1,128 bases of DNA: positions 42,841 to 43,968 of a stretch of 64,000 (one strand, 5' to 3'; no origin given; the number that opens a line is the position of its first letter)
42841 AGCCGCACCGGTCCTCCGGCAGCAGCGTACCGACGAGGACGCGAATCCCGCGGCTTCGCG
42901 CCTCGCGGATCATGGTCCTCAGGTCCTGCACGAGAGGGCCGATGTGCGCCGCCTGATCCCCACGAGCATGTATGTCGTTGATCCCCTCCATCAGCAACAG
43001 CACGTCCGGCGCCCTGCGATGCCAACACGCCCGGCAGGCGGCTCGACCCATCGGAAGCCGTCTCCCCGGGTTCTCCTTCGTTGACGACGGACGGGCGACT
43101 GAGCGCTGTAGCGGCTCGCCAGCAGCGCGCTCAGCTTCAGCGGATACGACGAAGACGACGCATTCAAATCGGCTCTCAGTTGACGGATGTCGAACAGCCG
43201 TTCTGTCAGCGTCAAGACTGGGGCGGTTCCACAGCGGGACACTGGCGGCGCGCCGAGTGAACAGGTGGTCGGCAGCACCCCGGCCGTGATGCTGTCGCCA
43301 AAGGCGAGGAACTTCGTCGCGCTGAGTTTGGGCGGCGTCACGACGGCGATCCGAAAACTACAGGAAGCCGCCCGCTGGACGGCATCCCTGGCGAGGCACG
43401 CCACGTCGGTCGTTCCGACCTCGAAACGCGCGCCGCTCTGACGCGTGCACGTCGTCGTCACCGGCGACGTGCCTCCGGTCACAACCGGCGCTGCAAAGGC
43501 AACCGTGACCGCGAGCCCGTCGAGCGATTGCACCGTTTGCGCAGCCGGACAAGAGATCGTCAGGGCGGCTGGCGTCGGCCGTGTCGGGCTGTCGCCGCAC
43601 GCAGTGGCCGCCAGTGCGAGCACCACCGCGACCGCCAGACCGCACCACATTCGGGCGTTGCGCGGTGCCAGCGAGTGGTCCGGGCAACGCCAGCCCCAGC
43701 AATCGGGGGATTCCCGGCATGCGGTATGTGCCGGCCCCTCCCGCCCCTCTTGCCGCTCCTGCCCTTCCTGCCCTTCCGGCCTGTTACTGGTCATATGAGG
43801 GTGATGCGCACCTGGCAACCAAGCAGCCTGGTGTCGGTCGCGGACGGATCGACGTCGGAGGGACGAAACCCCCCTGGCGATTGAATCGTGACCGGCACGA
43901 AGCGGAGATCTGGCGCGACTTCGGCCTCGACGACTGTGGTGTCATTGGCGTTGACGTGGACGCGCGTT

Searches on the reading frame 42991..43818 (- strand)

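Call 93: search_protein_families(library=pfam, proteins=[window:42991-43818:-], max_evalue=0.001)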
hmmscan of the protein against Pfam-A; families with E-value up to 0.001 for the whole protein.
window:42991-43818:- (275 aa): 1 family
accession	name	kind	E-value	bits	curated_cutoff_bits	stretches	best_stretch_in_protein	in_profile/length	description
PF02494.22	HYR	-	3e-07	31.1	21.7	1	87-159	7-81/81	HYR domain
